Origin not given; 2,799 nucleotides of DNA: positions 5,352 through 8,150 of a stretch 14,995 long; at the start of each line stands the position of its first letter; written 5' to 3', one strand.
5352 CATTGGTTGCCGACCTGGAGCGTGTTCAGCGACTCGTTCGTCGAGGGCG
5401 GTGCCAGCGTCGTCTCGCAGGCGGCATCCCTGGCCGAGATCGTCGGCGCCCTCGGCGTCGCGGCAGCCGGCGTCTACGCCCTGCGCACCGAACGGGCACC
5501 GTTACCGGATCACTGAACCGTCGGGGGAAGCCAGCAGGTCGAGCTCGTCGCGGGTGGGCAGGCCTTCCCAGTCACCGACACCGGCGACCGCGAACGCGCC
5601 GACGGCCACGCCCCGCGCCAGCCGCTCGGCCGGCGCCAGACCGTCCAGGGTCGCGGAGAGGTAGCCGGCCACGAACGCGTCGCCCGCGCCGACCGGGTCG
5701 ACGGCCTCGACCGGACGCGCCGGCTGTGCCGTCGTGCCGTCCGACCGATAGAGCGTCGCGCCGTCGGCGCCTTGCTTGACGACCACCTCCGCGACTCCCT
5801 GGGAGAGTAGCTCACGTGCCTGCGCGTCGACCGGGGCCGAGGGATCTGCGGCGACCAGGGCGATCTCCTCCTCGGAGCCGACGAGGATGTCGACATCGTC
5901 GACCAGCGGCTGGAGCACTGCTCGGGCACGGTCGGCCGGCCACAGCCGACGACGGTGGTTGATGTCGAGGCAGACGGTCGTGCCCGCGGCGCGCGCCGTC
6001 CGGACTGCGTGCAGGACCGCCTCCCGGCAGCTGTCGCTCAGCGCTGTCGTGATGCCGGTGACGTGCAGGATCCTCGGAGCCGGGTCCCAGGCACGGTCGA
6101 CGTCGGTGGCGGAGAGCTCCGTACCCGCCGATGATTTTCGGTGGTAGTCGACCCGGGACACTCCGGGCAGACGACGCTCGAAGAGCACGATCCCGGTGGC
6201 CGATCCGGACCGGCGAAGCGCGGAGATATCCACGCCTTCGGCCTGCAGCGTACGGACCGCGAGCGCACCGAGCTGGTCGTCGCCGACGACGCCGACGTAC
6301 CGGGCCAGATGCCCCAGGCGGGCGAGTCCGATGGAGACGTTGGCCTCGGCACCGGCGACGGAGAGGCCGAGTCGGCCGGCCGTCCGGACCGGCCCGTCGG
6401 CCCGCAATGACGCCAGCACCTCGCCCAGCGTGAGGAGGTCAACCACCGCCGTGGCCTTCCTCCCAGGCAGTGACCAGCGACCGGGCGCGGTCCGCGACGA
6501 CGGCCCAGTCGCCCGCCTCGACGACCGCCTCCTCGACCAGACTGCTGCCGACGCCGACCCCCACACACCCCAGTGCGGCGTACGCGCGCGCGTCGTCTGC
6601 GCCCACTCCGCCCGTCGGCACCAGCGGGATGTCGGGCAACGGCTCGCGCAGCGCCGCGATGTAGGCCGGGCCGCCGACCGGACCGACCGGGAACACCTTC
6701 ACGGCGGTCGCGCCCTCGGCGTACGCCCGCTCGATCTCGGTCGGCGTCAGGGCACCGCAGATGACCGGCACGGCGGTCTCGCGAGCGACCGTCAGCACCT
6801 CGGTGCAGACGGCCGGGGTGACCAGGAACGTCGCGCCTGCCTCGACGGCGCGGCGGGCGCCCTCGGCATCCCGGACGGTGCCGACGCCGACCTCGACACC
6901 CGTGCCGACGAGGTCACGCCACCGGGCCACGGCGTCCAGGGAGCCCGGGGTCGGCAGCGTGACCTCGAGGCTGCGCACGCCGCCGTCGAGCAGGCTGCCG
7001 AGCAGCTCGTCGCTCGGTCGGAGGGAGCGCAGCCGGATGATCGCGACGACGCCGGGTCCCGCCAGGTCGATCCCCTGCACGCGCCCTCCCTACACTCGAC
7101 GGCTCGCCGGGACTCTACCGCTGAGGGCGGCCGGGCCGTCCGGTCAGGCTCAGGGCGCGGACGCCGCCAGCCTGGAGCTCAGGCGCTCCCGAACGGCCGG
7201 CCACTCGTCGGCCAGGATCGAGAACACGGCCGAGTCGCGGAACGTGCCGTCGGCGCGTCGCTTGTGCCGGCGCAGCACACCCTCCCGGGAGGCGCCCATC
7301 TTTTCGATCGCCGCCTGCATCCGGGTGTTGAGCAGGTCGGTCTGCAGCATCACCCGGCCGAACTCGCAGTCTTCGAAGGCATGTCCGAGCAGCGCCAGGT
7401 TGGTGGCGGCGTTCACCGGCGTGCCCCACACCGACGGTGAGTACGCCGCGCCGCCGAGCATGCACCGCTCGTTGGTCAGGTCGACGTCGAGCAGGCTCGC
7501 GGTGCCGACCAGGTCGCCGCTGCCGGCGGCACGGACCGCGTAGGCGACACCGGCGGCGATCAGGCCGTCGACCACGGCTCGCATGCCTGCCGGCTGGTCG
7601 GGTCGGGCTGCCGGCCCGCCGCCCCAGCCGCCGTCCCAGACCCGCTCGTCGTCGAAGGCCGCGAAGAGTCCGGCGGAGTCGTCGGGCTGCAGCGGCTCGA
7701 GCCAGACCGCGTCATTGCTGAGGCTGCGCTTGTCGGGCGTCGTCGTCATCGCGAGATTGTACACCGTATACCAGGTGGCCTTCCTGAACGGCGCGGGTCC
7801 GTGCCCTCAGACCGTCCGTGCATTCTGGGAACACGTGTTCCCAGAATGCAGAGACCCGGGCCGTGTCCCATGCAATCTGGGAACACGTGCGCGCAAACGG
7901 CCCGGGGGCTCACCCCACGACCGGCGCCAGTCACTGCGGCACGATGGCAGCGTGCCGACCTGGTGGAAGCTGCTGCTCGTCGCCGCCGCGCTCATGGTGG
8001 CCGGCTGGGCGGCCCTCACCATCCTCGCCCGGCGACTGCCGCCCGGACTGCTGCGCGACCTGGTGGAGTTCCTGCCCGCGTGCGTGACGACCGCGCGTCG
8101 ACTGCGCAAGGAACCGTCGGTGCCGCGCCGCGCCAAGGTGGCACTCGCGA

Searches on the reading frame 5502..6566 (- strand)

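Call 9: search_protein_families(library=pfam, proteins=[window:5502-6566:-], max_evalue=0.01)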
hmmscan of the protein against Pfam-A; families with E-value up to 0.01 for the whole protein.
window:5502-6566:- (354 aa): 1 family
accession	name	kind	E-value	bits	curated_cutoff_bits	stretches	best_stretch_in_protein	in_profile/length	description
PF00294.29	PfkB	-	7.7e-47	160.5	25.8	1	56-338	22-301/302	pfkB family carbohydrate kinase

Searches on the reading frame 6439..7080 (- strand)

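Call 9: search_protein_families(library=pfam, proteins=[window:6439-7080:-], max_evalue=0.01)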
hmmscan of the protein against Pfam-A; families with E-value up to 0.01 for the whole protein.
window:6439-7080:- (213 aa): 2 families
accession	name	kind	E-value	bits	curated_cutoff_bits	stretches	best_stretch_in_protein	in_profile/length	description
PF01081.25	Aldolase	-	1.9e-37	129.1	27.8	1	11-195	10-193/196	KDPG and KHG aldolase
PF02581.23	TMP-TENI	-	0.00029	20.7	27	0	134-180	134-179/180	Thiamine monophosphate synthase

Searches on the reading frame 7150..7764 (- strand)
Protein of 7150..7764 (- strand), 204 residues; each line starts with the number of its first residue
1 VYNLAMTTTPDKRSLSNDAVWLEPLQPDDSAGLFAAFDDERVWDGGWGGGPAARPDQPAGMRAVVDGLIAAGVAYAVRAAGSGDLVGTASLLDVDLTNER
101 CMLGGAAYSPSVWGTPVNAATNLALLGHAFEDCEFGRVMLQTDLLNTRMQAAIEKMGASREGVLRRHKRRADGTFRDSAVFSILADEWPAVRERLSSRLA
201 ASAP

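Call 9: search_protein_families(library=pfam, proteins=[window:7150-7764:-], max_evalue=0.01)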
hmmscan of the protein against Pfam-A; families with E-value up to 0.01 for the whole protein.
window:7150-7764:- (204 aa): 1 family
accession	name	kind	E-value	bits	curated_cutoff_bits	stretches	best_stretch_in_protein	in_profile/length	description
PF13302.13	Acetyltransf_3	-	3.1e-12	47.8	25.4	1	21-158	3-137/138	Acetyltransferase (GNAT) domain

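Call 15: find_homologous_proteins(query=window:7153-7749:-, max_evalue=1e-20)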
Query window:7153-7749:- (199 aa): 1527 proteins with E <= 1e-20 among 3101 candidates; the best 120 are listed.
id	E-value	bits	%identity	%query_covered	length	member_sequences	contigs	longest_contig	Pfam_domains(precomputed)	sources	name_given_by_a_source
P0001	9.5e-118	409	95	99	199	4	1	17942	PF13302.14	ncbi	ncbi:MAG: GNAT family N-acetyltransferase [Nocardioidaceae bacterium]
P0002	3.7e-108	377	87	99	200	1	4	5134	PF13302.14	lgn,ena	-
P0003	3.3e-105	368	86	98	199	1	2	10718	PF13302.14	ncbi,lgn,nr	ncbi:MAG TPA: GNAT family protein [Nocardioidaceae bacterium]|nr:GNAT family protein [Nocardioidacea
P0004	4.4e-103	361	83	98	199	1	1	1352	PF13302.14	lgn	-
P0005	1.3e-102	359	85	97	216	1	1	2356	PF13302.14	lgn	-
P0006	1.6e-102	359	81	99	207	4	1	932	PF13302.14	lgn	-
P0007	5.2e-102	357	83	98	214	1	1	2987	PF13302.14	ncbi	-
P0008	1.6e-101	356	82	99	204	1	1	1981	PF13302.14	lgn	-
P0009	1.5e-100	353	82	98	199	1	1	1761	PF13302.14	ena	-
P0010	3.4e-100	351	82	98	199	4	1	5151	PF13302.14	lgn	-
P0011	3.8e-100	351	82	97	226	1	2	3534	PF13302.14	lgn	-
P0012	2.1e-98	346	79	99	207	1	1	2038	PF13302.14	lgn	-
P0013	4.4e-98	345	80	98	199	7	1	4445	PF13302.14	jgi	jgi:RimJ/RimL family protein N-acetyltransferase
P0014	6.9e-98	344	78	100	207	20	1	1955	PF13302.14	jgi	jgi:N-acetyltransferase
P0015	1.7e-97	343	79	99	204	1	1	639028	PF13302.14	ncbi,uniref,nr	ncbi:GNAT family N-acetyltransferase [Qaidamihabitans albus]|uniref:GNAT family N-acetyltransferase 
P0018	4.1e-95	335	78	99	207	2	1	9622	PF13302.14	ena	-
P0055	3.5e-87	309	73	97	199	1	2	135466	PF13302.14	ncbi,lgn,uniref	ncbi:GNAT family N-acetyltransferase [Aeromicrobium sp.]|uniref:GNAT family N-acetyltransferase n=1 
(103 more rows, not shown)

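Call 16: find_encoding_contigs(protein=P0001, flank=4000, max_places=3)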
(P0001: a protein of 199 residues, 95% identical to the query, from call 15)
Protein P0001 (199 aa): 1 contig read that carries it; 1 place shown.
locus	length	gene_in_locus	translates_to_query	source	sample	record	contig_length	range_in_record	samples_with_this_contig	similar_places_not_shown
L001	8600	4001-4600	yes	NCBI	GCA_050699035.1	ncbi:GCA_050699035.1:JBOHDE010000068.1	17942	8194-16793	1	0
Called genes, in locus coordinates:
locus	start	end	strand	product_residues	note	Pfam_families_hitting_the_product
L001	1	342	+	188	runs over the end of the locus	PF01872:RibD_C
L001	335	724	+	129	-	PF03795:YCII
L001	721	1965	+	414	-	PF04542:Sigma70_r2, PF08281:Sigma70_r4_2, PF20239:DUF6596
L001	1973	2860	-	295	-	PF01145:Band_7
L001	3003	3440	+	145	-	PF12802:MarR_2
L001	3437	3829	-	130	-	PF06803:DUF1232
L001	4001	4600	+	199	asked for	PF13302:Acetyltransf_3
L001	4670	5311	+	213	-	PF01081:Aldolase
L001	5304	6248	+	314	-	PF00294:PfkB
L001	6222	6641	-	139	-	-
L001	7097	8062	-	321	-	PF01965:DJ-1_PfpI, PF00165:HTH_AraC (faint), PF12833:HTH_18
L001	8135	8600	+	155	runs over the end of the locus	PF00581:Rhodanese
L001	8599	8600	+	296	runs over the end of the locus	PF27100:DcsG_N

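Call 17: find_encoding_contigs(protein=P0003, flank=4000, max_places=3)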
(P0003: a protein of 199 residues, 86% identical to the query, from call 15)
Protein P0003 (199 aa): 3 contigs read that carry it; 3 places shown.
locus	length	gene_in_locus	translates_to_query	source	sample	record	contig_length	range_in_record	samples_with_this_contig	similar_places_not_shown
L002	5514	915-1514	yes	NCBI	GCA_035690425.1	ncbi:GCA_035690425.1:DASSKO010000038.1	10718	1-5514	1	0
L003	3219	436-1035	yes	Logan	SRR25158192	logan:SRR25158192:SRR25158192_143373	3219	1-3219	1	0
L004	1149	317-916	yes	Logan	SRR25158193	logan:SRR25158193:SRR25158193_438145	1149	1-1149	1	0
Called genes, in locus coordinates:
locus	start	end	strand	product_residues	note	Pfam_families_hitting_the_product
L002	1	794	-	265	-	PF00561:Abhydrolase_1, PF12697:Abhydrolase_6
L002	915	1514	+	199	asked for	PF13302:Acetyltransf_3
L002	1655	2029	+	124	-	PF00270:DEAD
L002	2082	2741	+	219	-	PF16124:RecQ_Zn_bind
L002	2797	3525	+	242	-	PF09844:DUF2071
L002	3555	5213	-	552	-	PF13298:LigD_N, PF21686:LigD_Prim-Pol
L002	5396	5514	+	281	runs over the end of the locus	PF00248:Aldo_ket_red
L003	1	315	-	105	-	?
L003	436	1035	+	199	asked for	PF13302:Acetyltransf_3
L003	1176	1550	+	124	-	PF00270:DEAD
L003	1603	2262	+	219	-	PF16124:RecQ_Zn_bind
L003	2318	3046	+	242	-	PF09844:DUF2071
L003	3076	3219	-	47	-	?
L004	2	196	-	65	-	?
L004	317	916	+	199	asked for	PF13302:Acetyltransf_3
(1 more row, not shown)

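Call 18: find_encoding_contigs(protein=P0015, flank=4000, max_places=2)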
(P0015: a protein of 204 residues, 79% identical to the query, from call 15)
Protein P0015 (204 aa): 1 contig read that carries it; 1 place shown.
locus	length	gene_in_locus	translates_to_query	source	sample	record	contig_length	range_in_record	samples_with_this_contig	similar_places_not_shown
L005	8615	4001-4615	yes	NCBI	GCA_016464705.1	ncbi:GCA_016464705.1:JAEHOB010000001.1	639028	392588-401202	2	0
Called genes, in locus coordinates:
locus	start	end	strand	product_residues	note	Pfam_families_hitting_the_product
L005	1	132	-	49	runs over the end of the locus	-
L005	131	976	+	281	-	PF27832:Htd2 (faint)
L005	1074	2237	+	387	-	PF02771:Acyl-CoA_dh_N, PF02770:Acyl-CoA_dh_M, PF00441:Acyl-CoA_dh_1, PF08028:Acyl-CoA_dh_2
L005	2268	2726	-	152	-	PF22381:Staph_reg_Sar_Rot, PF01047:MarR, PF12802:MarR_2, PF13463:HTH_27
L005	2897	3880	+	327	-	PF20434:BD-FAE, PF07859:Abhydrolase_3, PF00326:Peptidase_S9 (weak)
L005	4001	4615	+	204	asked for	PF13302:Acetyltransf_3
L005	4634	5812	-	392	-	PF14361:RsbRD_N, PF13556:HTH_30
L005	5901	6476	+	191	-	PF00547:Urease_gamma, PF00699:Urease_beta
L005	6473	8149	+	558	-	PF00449:Urease_alpha, PF07969:Amidohydro_3 (faint), PF01979:Amidohydro_1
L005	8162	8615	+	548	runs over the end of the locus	PF07969:Amidohydro_3, PF01979:Amidohydro_1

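Call 19: find_encoding_contigs(protein=P0055, flank=4000, max_places=2)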
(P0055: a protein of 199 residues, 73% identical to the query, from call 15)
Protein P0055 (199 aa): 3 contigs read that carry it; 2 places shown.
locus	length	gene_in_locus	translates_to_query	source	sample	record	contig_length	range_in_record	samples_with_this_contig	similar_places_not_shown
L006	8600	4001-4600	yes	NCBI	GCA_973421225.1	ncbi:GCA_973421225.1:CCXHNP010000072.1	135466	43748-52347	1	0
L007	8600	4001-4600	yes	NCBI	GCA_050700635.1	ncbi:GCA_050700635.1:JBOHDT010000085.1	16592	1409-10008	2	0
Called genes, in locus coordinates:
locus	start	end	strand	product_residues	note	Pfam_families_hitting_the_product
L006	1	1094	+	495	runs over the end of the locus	-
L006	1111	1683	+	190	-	-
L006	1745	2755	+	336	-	PF03741:TerC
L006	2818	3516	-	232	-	PF00392:GntR, PF13545:HTH_Crp_2 (faint), PF07729:FCD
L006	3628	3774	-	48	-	-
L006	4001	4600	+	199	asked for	PF13302:Acetyltransf_3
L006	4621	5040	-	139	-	PF11645:PDDEXK_5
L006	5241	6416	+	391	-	PF13367:PrsW-protease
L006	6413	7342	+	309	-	-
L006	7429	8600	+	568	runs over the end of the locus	PF00350:Dynamin_N (faint)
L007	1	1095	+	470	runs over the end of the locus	-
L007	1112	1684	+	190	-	-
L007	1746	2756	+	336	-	PF03741:TerC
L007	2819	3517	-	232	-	PF00392:GntR, PF13545:HTH_Crp_2 (faint), PF07729:FCD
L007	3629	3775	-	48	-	-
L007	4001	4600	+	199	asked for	PF13302:Acetyltransf_3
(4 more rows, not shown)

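Call 42: find_encoding_contigs(protein=P0002, flank=3000, max_places=4)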
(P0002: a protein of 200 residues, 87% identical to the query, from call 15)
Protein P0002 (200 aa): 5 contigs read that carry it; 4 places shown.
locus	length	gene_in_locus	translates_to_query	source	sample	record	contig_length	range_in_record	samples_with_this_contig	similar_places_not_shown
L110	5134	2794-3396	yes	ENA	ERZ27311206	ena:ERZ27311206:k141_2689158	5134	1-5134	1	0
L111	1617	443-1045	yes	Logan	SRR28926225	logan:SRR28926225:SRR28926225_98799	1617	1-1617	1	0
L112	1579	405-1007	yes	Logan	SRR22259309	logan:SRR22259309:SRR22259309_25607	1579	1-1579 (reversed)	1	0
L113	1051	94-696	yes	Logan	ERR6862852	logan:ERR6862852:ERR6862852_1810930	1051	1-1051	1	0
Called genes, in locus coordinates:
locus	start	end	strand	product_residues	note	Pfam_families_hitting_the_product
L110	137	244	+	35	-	-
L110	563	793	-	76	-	-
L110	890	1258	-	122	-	PF20586:DUF6788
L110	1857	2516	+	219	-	PF01609:DDE_Tnp_1 (faint), PF13546:DDE_5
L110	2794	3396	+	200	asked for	PF13302:Acetyltransf_3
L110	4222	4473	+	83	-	PF02467:Whib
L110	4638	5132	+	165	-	?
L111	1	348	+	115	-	?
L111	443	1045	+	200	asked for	PF13302:Acetyltransf_3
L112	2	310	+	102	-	?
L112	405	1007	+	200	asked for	PF13302:Acetyltransf_3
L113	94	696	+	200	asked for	PF13302:Acetyltransf_3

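Call 43: find_encoding_contigs(protein=P0010, flank=3000, max_places=2)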
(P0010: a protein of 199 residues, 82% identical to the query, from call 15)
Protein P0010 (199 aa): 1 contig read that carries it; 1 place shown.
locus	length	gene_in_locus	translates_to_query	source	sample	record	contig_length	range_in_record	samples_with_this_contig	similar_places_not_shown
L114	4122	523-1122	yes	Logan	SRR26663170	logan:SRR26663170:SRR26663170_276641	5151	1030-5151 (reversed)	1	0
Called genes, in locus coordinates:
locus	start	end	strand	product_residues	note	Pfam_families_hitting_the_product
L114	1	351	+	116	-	?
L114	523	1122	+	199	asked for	PF13302:Acetyltransf_3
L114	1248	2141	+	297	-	PF12804:NTP_transf_3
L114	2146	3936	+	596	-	PF02730:AFOR_N, PF01314:AFOR_C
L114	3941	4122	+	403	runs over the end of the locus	?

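Call 44: find_encoding_contigs(protein=P0018, flank=3000, max_places=2)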
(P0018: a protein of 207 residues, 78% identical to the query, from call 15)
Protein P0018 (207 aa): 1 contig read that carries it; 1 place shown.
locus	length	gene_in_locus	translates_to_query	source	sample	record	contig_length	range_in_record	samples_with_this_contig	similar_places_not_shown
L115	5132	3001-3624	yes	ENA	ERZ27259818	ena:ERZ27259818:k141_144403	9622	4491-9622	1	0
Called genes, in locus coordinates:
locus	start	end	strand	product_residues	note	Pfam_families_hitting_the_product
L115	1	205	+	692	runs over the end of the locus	PF01757:Acyl_transf_3, PF19040:SGNH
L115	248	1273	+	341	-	PF00756:Esterase (weak), PF01738:DLH, PF02129:Peptidase_S15 (faint), PF00561:Abhydrolase_1 (weak), PF12146:Hydrolase_4, PF00326:Peptidase_S9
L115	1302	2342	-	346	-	PF08450:SGL (weak)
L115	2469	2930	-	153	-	-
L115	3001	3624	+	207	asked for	PF13302:Acetyltransf_3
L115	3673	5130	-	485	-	?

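Call 45: find_encoding_contigs(protein=P0013, flank=3000, max_places=2)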
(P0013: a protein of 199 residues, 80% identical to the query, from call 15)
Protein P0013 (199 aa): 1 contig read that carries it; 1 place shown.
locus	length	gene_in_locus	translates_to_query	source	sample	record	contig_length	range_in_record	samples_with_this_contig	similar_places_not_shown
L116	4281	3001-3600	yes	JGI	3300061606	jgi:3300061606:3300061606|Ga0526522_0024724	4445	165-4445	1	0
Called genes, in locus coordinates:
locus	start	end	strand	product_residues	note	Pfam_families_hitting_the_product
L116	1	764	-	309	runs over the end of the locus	?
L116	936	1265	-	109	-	-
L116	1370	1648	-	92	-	-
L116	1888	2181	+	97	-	-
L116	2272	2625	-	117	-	-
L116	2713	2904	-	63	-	-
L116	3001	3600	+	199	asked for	PF13302:Acetyltransf_3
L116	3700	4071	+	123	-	PF04126:Cyclophil_like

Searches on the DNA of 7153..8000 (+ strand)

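Call 32: search_rna_families(source=window, start=7700, end=8000, threshold=evalue, max_evalue=10)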
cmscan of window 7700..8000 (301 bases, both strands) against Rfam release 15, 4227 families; matches with E-value up to 10: 8.
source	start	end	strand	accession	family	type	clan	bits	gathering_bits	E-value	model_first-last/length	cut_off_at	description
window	7831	7888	-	RF02025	mir-3017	Gene; miRNA;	-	29.2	51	0.0008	1-70/70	no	mir-3017 microRNA precursor family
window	7826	7895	-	RF00907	mir-941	Gene; miRNA;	-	25.6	60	0.023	1-72/72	no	mir-941 microRNA precursor family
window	7818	7849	-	RF03919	mir-1540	Gene; miRNA;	-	20.5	90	0.065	1-59/59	no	mir-1540 microRNA precursor family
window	7827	7894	+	RF00926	MIR1151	Gene; miRNA;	-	17.3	90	4.3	1-110/110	no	MIR1151 microRNA precursor family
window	7822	7898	-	RF00878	mir-456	Gene; miRNA;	-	16.8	58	0.54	1-73/73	no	mir-456 microRNA precursor family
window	7790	7862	+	RF03593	mir-2331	Gene; miRNA;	-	14.3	100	9.9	1-71/71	no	mir-2331 microRNA precursor family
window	7772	7881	-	RF02180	ST7-AS1_2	Gene; lncRNA;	-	14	50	0.72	1-110/110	no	ST7 antisense RNA 1 conserved region 2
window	7756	7869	-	RF00564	SCARNA11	Gene; snRNA; snoRNA; scaRNA;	-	11.5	37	8.6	1-140/140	no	Small Cajal body specific RNA 11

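Call 34: search_dna_similar(query=window:7810-7915:+, collection=plasmids, mode=distant, max_evalue=0.01)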
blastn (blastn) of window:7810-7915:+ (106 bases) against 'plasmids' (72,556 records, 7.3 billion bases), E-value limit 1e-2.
No match.

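Call 35: search_dna_similar(query=window:7810-7915:+, collection=phages, mode=distant, max_evalue=0.01)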
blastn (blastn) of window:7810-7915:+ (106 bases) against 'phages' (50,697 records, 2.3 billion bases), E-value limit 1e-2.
No match.

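Call 74: search_dna_similar(query=L001:3875-3970:+, collection=plasmids, mode=distant, max_evalue=0.01)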
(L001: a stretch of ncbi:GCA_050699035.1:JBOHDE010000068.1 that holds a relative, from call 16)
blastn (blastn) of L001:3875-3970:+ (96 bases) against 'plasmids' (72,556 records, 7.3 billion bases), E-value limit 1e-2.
No match.

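Call 75: search_rna_families(sources=[L008, L010, L011, L117, L001], threshold=gathering)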
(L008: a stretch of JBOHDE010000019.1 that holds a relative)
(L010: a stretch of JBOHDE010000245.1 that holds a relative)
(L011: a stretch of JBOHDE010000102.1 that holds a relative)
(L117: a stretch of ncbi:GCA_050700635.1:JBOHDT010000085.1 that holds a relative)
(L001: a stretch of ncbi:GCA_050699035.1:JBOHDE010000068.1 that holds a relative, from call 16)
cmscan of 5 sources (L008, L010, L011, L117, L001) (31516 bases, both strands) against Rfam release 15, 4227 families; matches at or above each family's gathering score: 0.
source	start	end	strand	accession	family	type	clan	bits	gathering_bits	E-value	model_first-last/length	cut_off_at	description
